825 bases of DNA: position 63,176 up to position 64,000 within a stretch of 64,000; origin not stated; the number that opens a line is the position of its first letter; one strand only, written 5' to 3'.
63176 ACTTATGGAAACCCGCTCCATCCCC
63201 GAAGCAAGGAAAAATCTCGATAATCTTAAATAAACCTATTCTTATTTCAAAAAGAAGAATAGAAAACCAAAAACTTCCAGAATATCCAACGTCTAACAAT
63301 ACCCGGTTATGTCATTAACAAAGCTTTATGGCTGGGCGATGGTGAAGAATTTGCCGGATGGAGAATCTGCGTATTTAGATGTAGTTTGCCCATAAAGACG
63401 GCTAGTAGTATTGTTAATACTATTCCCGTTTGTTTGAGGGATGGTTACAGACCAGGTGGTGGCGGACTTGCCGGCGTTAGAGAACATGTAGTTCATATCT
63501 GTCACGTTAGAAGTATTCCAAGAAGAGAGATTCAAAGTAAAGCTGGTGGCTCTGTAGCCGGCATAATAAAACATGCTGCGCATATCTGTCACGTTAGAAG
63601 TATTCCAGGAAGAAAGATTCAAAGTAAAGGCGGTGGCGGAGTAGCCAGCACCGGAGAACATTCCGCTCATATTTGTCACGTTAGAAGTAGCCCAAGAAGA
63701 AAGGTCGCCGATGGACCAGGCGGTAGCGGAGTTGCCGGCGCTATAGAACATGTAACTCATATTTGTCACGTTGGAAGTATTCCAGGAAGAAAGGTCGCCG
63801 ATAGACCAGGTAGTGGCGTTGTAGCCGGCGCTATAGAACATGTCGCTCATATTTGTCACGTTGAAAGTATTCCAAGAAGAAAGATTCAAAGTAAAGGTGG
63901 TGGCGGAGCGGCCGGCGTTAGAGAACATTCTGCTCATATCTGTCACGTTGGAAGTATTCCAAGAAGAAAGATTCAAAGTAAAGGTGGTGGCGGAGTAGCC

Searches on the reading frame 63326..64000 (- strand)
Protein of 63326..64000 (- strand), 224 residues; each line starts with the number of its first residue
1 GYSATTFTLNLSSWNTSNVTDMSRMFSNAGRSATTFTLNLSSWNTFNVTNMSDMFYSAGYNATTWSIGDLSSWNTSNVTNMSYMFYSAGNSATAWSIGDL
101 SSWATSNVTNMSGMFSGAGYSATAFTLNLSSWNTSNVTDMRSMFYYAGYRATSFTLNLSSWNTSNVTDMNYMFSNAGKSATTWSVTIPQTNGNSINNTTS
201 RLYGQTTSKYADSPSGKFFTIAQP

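Call 4: search_protein_families(library=pfam, proteins=[window:63326-64000:-], max_evalue=0.01)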
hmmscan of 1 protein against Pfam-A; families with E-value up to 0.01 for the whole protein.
window:63326-64000:- (224 aa): 1 family
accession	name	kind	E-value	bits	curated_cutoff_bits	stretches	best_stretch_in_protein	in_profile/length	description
PF03382.20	DUF285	-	5.4e-46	155.7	25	2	62-179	10-113/120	Mycoplasma protein of unknown function, DUF285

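Call 5: search_protein_families(library=ncbifam, proteins=[window:63326-64000:-], max_evalue=0.01)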
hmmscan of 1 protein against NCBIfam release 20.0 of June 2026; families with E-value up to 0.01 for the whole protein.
window:63326-64000:- (224 aa): 2 families
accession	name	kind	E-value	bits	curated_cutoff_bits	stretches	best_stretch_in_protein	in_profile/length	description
TIGR02167.2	Liste_lipo_26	repeat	2.4e-32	110.1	30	6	126-142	10-26/26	PARCEL repeat-containing surface protein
NF045896.1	Mbov_0838_LP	exception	1.1e-26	93.7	500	3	99-179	288-360/433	Mbov_0838 family PARCEL repeat surface lipoprotein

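Call 16: search_solved_structures(query=window:63326-64000:-, max_evalue=1, show_alignments=1)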
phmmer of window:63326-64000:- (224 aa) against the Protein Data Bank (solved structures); distinct sequences matched with E-value up to 1: 5.
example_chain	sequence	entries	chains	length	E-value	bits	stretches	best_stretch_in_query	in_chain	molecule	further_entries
9pzb_I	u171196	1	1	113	0.11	15.4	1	100-156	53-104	E8K Fab light chain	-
9e3h_K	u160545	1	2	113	0.19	14.6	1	100-154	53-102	PERT-61 LC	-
1qac_A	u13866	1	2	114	0.33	13.9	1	100-147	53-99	IMMUNOGLOBULIN LIGHT CHAIN VARIABLE DOMAIN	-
1ek3_A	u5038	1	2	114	0.44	13.4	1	101-147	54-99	KAPPA-4 IMMUNOGLOBULIN LIGHT CHAIN VL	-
7wp6_C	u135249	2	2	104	0.47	13.4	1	100-143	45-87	83H7 light chain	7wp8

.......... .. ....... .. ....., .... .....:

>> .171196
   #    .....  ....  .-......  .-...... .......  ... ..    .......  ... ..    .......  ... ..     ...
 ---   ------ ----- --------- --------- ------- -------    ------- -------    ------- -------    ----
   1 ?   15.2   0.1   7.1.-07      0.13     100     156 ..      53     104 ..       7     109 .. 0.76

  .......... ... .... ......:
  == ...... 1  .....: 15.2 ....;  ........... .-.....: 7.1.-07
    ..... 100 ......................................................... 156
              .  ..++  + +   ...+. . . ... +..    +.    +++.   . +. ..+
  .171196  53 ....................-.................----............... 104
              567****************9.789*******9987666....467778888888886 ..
